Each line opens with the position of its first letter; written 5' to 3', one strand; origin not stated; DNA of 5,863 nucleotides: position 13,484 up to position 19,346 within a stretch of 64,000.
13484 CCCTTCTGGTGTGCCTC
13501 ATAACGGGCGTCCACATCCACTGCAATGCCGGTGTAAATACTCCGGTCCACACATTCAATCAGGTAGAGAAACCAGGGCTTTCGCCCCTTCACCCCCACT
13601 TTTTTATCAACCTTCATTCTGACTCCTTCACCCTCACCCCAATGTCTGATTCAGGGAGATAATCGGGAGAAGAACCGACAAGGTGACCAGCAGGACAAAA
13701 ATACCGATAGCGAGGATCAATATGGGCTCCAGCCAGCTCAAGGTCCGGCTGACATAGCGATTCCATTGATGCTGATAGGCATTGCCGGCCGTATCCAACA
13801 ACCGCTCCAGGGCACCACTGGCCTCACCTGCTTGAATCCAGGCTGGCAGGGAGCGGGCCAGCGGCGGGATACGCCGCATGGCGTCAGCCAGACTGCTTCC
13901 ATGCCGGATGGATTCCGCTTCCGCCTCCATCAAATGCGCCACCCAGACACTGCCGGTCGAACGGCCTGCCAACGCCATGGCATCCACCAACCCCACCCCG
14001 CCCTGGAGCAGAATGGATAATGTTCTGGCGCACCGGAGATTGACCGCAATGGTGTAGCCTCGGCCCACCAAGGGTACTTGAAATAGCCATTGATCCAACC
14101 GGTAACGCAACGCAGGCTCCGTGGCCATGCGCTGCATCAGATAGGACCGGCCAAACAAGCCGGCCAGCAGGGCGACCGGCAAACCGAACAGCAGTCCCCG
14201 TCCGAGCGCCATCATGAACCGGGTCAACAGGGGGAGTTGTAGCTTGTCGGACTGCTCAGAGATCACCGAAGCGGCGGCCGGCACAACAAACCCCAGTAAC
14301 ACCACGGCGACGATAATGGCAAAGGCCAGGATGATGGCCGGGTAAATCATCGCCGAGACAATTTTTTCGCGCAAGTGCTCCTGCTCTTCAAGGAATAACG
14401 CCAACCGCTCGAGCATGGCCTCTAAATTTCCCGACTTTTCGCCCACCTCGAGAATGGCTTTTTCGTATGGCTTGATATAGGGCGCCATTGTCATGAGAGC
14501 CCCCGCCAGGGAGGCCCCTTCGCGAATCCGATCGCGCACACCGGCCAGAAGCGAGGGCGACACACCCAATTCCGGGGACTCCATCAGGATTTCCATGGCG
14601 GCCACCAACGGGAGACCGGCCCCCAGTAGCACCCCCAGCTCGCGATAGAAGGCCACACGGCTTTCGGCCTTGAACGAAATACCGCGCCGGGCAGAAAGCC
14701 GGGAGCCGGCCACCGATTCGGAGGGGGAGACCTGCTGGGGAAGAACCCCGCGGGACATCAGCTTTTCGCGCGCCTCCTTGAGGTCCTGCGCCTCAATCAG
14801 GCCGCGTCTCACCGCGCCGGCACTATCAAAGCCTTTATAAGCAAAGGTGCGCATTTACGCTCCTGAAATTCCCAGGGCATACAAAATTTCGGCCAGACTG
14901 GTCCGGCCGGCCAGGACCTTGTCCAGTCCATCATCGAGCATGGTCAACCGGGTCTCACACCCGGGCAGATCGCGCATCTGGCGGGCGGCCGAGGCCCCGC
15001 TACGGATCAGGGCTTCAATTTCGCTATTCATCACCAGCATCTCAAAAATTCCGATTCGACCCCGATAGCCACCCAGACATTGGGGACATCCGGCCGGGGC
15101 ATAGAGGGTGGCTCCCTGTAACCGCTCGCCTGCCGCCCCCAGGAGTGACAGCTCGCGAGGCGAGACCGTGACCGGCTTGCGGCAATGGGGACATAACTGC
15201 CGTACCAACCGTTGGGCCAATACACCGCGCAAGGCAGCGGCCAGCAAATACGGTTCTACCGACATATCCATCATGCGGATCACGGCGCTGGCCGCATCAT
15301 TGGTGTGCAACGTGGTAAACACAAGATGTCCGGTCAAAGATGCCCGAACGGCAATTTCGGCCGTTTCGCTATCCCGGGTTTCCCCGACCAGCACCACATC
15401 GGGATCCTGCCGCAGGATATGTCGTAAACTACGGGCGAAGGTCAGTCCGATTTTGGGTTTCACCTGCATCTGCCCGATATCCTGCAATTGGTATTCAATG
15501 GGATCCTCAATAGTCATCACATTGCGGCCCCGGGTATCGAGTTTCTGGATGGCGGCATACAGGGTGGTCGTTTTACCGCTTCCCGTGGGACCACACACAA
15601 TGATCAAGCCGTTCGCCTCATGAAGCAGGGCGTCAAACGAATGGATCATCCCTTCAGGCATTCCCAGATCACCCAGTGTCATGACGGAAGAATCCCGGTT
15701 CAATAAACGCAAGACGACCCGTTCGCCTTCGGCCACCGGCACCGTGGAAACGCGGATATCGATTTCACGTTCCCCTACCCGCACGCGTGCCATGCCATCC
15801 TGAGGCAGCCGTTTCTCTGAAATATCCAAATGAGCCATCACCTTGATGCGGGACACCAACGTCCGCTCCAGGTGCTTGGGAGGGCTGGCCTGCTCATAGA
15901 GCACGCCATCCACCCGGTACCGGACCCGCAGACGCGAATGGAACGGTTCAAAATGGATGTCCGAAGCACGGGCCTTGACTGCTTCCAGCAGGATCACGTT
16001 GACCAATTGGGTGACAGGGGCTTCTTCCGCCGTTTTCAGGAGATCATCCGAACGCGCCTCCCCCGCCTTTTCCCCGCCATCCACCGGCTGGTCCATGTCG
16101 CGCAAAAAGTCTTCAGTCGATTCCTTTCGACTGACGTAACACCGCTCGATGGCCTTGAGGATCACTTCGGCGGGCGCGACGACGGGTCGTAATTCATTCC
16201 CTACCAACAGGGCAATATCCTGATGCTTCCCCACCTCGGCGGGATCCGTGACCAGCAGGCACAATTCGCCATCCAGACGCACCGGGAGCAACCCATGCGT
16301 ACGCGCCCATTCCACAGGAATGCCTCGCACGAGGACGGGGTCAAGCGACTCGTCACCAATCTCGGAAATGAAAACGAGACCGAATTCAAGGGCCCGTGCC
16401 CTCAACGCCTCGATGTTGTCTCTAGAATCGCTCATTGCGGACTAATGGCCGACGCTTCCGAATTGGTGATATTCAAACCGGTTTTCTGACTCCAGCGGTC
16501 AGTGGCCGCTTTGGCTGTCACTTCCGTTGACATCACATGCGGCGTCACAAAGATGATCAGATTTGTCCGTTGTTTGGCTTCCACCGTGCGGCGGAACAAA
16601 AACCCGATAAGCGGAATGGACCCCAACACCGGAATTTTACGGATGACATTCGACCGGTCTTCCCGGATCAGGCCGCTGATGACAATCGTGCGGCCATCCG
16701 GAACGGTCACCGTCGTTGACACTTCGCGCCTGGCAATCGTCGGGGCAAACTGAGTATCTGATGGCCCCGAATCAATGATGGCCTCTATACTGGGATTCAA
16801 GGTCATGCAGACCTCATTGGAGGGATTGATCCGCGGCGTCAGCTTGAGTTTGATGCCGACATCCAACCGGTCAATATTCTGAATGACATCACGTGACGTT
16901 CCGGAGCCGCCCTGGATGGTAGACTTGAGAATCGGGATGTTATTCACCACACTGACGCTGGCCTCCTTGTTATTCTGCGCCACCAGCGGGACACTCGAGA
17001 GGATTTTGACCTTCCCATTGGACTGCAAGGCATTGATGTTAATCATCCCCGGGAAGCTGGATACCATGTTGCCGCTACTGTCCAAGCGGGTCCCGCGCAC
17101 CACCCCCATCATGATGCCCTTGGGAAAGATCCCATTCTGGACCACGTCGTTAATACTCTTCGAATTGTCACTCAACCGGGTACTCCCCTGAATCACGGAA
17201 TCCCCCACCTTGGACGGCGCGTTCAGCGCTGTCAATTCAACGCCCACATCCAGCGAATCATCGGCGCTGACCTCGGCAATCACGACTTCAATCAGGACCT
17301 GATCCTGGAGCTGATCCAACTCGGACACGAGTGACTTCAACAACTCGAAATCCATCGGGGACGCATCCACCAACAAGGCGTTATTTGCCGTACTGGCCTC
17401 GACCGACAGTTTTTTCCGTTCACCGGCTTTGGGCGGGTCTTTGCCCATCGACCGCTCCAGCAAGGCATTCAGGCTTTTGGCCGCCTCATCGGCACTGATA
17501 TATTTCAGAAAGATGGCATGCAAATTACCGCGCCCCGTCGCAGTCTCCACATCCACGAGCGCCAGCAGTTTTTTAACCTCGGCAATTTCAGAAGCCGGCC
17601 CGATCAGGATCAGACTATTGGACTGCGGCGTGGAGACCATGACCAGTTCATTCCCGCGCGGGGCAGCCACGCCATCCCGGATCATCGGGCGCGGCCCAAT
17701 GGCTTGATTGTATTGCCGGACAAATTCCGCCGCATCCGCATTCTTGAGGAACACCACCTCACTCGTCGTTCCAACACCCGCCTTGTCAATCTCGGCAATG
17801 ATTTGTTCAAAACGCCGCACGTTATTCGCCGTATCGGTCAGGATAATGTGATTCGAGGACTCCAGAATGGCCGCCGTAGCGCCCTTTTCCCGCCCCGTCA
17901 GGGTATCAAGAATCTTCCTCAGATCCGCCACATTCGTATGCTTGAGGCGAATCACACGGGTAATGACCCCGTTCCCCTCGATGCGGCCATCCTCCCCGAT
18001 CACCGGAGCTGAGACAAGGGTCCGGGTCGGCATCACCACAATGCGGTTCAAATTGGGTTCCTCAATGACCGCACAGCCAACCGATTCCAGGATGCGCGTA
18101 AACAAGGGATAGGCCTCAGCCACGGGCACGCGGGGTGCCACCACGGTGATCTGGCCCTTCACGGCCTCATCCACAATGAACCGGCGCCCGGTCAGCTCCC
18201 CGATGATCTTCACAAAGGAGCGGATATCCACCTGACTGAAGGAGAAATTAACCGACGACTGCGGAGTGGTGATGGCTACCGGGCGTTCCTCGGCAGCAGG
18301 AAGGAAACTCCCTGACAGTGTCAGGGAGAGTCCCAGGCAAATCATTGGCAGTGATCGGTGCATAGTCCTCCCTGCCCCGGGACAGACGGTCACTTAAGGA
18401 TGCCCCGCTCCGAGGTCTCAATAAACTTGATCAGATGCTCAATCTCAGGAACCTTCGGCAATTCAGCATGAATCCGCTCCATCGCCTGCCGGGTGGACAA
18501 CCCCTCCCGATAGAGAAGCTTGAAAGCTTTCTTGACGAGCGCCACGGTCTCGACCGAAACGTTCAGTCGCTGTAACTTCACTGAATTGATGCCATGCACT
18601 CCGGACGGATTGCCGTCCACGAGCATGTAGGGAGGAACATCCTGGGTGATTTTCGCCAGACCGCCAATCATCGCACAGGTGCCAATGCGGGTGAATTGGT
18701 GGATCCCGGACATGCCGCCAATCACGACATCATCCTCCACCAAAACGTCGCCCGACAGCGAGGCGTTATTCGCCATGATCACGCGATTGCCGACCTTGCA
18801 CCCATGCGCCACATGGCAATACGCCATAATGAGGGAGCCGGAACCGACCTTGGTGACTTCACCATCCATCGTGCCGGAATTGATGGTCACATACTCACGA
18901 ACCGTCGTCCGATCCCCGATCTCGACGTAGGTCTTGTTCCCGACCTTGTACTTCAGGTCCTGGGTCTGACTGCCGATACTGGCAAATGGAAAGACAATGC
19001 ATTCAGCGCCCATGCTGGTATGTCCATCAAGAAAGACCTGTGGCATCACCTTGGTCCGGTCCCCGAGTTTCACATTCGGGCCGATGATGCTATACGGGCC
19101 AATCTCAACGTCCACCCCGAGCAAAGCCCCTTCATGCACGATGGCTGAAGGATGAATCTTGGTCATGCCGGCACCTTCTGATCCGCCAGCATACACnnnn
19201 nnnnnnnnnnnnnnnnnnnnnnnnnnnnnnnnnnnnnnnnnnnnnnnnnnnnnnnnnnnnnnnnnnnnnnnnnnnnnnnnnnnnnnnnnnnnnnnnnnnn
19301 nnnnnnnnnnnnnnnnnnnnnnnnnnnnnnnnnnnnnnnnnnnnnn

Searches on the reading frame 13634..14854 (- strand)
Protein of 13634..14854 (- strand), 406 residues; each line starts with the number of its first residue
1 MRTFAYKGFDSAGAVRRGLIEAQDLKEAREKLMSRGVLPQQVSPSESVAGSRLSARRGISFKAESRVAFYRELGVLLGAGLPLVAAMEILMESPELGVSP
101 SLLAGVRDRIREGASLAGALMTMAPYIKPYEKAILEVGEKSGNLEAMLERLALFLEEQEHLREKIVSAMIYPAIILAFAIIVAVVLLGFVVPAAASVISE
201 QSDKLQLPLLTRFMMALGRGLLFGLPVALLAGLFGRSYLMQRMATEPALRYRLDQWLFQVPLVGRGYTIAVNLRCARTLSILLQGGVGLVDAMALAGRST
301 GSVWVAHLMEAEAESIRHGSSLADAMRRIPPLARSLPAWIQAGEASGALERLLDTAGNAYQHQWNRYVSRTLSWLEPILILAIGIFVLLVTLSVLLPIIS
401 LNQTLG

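Call 83: search_protein_families(library=pfam, max_evalue=0.00001, proteins=[window:13634-14854:-])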
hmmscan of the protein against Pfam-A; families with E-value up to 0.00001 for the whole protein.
window:13634-14854:- (406 aa): 1 family
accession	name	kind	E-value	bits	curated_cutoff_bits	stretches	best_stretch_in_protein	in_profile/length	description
PF00482.28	T2SSF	-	7.9e-52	174.9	25.2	2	69-192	1-125/125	Type II secretion system (T2SS), protein F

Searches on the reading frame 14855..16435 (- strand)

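Call 84: search_protein_families(library=pfam, max_evalue=0.00001, proteins=[window:14855-16435:-])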
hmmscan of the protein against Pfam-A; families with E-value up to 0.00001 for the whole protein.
window:14855-16435:- (526 aa): 2 families
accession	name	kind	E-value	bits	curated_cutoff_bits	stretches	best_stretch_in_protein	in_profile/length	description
PF00437.27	T2SSE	-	3.1e-132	441.1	24.9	1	136-518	3-369/370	Type II/IV secretion system protein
PF05157.20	MshEN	-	1.3e-13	51.1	23.1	1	25-104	7-88/90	MshEN domain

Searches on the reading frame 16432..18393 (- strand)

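Call 84: search_protein_families(library=pfam, max_evalue=0.00001, proteins=[window:16432-18393:-])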
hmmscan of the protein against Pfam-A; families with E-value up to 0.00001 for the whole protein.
window:16432-18393:- (653 aa): 3 families
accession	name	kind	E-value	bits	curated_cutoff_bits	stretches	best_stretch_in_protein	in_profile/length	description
PF00263.26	Secretin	-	1.1e-44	152.4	27.5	1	455-621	1-168/169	Bacterial type II and III secretion system protein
PF03958.22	Secretin_N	-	6.2e-32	110.1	28.2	3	145-205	1-66/69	Bacterial type II/III secretion system short domain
PF21305.2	type_II_gspD_N0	-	1.4e-16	60.5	27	1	51-118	2-71/71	GspD-like, N0 domain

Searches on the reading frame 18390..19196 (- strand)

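Call 84: search_protein_families(library=pfam, max_evalue=0.00001, proteins=[window:18390-19196:-])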
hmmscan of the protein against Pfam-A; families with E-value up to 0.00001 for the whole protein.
window:18390-19196:- (268 aa): 4 families
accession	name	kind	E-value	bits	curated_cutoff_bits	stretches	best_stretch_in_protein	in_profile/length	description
PF13720.11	Acetyltransf_11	-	5.7e-27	94.4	24.5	1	186-266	1-81/82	Udp N-acetylglucosamine O-acyltransferase; Domain 2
PF00132.30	Hexapep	-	6.2e-24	83.1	27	1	115-147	2-34/36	Bacterial transferase hexapeptide (six repeats)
PF25084.1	LbH_EIF2B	-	3.7e-07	30.5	54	0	97-160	10-94/105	EIF2B subunit epsilon LbH domain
PF25087.1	GMPPB_C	-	1.7e-06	28.1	39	0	90-165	22-95/110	GMPPB C-terminal domain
